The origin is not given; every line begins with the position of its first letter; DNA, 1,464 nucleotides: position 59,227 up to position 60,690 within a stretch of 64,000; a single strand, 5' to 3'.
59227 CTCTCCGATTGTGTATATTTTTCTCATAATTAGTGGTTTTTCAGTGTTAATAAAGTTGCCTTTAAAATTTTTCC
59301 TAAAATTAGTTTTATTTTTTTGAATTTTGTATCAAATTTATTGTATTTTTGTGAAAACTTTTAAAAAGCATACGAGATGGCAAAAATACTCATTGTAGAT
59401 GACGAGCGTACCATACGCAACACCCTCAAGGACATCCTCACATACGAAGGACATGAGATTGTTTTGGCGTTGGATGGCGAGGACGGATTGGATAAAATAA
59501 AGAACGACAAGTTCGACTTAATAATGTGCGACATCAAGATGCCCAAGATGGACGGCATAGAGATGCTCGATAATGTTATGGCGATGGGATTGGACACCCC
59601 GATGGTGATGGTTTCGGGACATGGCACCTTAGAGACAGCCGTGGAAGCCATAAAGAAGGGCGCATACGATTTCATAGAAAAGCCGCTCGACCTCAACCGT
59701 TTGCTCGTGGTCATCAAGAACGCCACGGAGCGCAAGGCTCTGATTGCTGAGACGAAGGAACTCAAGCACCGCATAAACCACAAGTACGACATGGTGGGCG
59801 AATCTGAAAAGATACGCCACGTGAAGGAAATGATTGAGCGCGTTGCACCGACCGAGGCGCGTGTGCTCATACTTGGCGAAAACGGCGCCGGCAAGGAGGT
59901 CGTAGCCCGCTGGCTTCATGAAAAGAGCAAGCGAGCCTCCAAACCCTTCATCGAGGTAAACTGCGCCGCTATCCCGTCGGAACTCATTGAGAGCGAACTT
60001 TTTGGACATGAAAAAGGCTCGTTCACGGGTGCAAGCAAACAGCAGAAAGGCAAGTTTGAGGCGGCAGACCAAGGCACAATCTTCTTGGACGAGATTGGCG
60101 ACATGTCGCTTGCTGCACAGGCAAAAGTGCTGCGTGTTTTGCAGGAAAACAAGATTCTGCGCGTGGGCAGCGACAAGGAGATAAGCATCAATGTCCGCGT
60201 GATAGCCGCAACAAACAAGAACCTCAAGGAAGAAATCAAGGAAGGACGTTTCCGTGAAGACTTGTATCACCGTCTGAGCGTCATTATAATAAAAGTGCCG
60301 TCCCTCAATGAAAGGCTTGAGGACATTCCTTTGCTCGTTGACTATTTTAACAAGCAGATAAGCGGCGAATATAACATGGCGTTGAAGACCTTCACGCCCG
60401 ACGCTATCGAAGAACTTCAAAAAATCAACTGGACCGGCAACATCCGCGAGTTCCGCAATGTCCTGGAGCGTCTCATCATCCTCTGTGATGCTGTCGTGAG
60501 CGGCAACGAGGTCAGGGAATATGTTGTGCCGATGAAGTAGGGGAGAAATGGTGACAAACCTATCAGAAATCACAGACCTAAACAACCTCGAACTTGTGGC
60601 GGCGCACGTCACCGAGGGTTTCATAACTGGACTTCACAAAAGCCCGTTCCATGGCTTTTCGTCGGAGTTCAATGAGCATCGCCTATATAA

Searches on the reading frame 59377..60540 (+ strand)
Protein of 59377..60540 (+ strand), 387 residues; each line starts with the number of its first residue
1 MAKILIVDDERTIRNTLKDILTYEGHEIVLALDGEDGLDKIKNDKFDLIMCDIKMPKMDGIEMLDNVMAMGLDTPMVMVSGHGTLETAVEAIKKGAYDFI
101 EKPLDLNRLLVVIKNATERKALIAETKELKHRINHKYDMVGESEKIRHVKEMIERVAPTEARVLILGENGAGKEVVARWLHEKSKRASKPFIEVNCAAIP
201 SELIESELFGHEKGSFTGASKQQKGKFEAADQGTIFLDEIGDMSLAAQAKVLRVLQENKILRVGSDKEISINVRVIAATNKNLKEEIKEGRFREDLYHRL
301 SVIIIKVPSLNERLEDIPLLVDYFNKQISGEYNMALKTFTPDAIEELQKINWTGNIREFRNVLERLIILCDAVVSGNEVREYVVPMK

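Call 63: search_protein_families(library=pfam, proteins=[window:59377-60540:+], max_evalue=0.01)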
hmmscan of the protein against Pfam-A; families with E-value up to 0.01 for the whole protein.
window:59377-60540:+ (387 aa): 9 families
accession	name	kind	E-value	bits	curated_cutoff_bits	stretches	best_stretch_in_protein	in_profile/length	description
PF00158.32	Sigma54_activat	-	8.1e-74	247.3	20.2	1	139-305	1-167/168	Sigma-54 interaction domain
PF00072.30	Response_reg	-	1.2e-29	103.1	30.2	1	4-113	1-110/111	Response regulator receiver domain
PF14532.12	Sigma54_activ_2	-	3.6e-25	89.2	25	1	140-310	1-138/138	Sigma-54 interaction domain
PF25601.1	AAA_lid_14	-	1e-18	67.3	27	1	312-372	2-62/87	AAA+ ATPase lid domain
PF00004.35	AAA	-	1.9e-06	28.8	21.2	1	163-296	1-127/131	ATPase family associated with various cellular activities (AAA)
PF07728.20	AAA_5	-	4e-06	27.3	22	1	163-283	2-125/139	AAA domain (dynein-related subfamily)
PF01078.27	Mg_chelatase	-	0.00046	20.1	20.3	0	218-281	93-158/207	Magnesium chelatase, subunit ChlI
PF07724.20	AAA_2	-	0.0026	18.3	27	1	161-291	4-135/166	AAA domain (Cdc48 subfamily)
PF06490.17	FleQ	-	0.0099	16.6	22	0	3-115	1-105/108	Flagellar regulatory protein FleQ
